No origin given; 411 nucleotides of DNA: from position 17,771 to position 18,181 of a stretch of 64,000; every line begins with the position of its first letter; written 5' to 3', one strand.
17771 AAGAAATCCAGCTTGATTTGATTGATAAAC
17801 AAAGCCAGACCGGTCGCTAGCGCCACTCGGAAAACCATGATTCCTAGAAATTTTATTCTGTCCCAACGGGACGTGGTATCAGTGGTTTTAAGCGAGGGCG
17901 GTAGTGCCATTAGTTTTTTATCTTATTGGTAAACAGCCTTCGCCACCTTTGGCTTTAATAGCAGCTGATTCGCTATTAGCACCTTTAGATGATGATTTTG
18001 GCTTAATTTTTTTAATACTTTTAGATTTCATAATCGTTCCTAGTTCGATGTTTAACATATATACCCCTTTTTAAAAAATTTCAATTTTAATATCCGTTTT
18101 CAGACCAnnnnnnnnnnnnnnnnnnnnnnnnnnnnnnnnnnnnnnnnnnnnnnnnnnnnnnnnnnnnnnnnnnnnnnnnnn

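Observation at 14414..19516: Self-contained four-gene module: rSAM maturase, short peptide, CHASE2 kinase and sigma-54 activator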

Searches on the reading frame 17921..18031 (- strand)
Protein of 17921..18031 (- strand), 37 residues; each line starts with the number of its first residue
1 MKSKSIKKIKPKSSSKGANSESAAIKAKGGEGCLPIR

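Call 26: search_protein_families(library=ncbifam, proteins=[window:17921-18031:-], max_evalue=10)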
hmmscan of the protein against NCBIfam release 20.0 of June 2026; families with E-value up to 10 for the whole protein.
seq(37 aa): 0 families

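Call 27: search_protein_families(library=pfam, proteins=[window:17921-18031:-], max_evalue=1)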
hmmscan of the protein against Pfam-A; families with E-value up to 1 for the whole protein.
seq(37 aa): 0 families

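Call 46: list_cluster_members(proteins=[L037:7998-9278:+, L037:9291-9404:+, L037:9434-11311:+, L037:11307-12830:+, window:17921-18031:-, window:17921-18058:-])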
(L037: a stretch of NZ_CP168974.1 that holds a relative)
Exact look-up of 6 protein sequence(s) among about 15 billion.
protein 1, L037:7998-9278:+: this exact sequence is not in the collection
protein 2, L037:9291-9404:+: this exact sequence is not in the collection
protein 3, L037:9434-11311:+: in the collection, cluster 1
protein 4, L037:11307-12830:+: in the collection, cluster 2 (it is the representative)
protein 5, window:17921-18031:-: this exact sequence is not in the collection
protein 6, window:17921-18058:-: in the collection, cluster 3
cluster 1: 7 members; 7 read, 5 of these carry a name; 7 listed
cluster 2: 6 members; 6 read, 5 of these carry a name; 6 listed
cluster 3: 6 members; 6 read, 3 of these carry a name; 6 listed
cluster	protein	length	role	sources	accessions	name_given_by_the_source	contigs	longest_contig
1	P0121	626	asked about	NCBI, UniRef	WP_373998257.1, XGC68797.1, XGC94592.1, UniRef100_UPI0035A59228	ATP-binding protein [Bdellovibrio bacteriovorus] | ATP-binding protein n=1 Tax=Bdellovibrio bacteriovorus TaxID=959 RepID=UPI0035A59228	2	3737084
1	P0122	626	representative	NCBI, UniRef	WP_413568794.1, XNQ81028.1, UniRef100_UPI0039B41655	ATP-binding protein [Bdellovibrio sp. HCB117] | ATP-binding protein n=1 Tax=Bdellovibrio sp. HCB117 TaxID=3394359 RepID=UPI0039B41655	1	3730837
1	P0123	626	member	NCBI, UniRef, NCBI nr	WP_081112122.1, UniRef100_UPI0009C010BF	ATP-binding protein [Bdellovibrio bacteriovorus] | ATP-binding protein n=1 Tax=Bdellovibrio bacteriovorus TaxID=959 RepID=UPI0009C010BF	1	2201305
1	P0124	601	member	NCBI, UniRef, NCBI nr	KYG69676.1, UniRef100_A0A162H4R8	histidine kinase [Bdellovibrio bacteriovorus] | histidine kinase n=1 Tax=Bdellovibrio bacteriovorus TaxID=959 RepID=A0A162H4R8_BDEBC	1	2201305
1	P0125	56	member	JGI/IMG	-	hypothetical protein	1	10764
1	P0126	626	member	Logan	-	-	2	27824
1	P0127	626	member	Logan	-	-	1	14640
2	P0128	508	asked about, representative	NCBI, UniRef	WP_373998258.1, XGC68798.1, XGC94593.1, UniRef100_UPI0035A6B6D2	sigma-54-dependent transcriptional regulator [Bdellovibrio bacteriovorus] | sigma-54-dependent transcriptional regulator n=1 Tax=Bdellovibrio bacteriovorus TaxID=959 ...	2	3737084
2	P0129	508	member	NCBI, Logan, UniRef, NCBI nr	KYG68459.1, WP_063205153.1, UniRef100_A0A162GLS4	two-component system response regulator [Bdellovibrio bacteriovorus] | Two-component system response regulator n=1 Tax=Bdellovibrio bacteriovorus TaxID=959 ... | sigma-54 dependent transcriptional regulator [Bdellovibrio bacteriovorus]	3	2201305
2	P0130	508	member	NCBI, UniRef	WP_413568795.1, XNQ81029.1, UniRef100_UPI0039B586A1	sigma-54-dependent transcriptional regulator [Bdellovibrio sp. HCB117] | sigma-54-dependent transcriptional regulator n=1 Tax=Bdellovibrio sp. HCB117 ...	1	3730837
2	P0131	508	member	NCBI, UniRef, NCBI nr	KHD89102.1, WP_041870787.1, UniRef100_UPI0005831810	MAG: chemotaxis protein CheY [Bdellovibrio sp. ArHS] | sigma-54-dependent transcriptional regulator n=1 Tax=Bdellovibrio sp. ArHS TaxID=1569284 ... | sigma-54 dependent transcriptional regulator [Bdellovibrio sp. ArHS]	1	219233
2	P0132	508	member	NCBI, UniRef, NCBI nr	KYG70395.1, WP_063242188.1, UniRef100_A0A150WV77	two-component system response regulator [Bdellovibrio bacteriovorus] | Two-component system response regulator n=1 Tax=Bdellovibrio bacteriovorus TaxID=959 ... | sigma-54 dependent transcriptional regulator [Bdellovibrio bacteriovorus]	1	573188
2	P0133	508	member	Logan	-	-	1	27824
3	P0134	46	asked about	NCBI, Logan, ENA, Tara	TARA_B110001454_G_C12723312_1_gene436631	strand:+ start:46054 stop:46194 length:141 start_codon:yes stop_codon:yes ...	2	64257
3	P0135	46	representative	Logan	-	-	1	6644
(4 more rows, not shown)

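Call 79: search_protein_representatives(protein=window:17921-18031:-)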
Query: 37 residues. Proteins with E-value up to 0.001 (for the whole library): 2; up to 1e-10: 1; up to 1e-30: 0. The best 2 are listed.
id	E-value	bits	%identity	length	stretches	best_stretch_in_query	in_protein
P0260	1.0e-12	61.3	97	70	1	1-37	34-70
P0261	6.2e-04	35.0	74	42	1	4-37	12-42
